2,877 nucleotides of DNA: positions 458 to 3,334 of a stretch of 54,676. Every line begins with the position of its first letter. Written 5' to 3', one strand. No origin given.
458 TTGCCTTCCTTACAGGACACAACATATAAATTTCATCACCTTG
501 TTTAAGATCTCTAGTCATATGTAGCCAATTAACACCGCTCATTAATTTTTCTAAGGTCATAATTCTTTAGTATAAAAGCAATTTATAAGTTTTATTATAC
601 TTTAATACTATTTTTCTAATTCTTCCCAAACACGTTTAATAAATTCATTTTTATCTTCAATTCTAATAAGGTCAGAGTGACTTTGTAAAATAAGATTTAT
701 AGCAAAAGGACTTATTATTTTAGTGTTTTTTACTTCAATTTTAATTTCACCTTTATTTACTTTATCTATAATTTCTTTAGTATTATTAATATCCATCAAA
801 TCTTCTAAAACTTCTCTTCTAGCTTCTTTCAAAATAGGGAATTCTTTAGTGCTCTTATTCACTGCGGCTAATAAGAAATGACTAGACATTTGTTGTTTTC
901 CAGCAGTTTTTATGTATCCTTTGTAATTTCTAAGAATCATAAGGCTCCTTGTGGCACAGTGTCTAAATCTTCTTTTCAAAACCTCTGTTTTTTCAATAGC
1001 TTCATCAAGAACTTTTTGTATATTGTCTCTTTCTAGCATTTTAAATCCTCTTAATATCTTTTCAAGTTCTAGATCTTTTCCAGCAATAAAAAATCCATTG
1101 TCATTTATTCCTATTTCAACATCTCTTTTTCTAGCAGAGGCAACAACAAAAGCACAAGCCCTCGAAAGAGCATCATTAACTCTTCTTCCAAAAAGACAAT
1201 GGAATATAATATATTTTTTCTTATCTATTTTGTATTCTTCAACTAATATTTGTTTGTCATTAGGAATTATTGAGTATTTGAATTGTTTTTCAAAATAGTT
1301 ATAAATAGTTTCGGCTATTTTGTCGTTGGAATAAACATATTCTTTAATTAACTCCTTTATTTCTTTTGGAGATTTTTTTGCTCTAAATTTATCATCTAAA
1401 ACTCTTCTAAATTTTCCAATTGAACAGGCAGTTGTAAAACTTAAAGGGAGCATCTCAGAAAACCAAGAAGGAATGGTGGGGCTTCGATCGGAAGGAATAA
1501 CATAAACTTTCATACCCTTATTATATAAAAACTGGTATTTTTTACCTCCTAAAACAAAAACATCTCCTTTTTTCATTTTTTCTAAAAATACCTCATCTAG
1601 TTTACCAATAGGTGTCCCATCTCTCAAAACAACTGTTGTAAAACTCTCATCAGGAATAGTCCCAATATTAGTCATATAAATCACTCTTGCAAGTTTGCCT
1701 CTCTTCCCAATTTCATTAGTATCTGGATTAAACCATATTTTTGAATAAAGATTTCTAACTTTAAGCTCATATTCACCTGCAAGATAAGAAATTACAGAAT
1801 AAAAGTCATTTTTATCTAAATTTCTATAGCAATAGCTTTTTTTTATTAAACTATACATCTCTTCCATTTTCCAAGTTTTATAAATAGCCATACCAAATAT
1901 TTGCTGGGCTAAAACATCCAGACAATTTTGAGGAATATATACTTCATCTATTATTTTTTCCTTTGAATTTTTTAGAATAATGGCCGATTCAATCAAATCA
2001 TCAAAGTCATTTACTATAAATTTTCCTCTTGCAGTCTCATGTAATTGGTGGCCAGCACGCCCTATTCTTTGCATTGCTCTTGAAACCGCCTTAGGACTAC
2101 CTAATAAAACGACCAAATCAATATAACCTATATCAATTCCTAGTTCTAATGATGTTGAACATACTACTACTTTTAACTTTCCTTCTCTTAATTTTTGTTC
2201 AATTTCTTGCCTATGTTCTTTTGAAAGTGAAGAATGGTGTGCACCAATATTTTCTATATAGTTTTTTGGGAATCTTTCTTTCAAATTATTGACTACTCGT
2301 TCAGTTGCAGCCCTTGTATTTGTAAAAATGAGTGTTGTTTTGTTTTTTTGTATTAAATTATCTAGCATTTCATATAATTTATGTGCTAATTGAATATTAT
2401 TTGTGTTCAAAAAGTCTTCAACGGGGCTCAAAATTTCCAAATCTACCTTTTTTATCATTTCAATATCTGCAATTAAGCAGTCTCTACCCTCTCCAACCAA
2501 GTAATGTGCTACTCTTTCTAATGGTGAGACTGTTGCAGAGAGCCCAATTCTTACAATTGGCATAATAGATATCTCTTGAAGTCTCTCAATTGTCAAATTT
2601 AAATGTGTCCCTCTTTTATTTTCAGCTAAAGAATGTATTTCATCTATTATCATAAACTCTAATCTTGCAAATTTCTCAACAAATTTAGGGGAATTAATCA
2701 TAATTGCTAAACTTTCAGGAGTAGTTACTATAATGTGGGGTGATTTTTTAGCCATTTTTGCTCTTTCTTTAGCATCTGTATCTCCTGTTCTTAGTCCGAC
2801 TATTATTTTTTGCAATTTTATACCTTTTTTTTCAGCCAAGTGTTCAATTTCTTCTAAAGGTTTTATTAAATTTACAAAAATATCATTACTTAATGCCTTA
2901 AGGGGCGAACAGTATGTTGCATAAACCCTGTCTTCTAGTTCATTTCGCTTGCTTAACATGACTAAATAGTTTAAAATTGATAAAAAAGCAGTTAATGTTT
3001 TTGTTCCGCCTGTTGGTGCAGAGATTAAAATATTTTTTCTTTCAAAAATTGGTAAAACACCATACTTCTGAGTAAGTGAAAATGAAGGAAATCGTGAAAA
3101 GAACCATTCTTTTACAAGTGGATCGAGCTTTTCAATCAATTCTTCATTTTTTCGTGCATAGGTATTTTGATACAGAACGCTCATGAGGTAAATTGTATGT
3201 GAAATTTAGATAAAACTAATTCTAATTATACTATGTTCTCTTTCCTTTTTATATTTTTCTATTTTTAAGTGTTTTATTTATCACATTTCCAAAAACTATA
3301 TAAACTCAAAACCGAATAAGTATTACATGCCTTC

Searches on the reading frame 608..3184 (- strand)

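Call 83: search_protein_families(library=pfam, proteins=[window:608-3184:-], max_evalue=0.001)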
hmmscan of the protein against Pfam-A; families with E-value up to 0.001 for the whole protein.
window:608-3184:- (858 aa): 6 families
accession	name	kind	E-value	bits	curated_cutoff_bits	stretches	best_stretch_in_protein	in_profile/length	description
PF08494.16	DEAD_assoc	-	9.1e-55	185.9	23.5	1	640-828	1-191/191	DEAD/H associated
PF19306.5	WH_Lhr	-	6e-36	123.8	27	1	408-569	4-165/168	Large helicase-related protein, winged helix domain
PF00270.35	DEAD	-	6.8e-28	97.9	26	1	39-222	4-164/167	DEAD/DEAH box helicase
PF00271.37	Helicase_C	-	8.5e-22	77.9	23.5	1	271-378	3-107/110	Helicase conserved C-terminal domain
PF04851.21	ResIII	-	7.9e-09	36.1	22.5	1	47-219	21-162/164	Type III restriction enzyme, res subunit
PF22590.2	Cas3-like_C_2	-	5.6e-07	30.3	27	1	281-377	2-101/106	CRISPR-associated nuclease/helicase Cas3, C-terminal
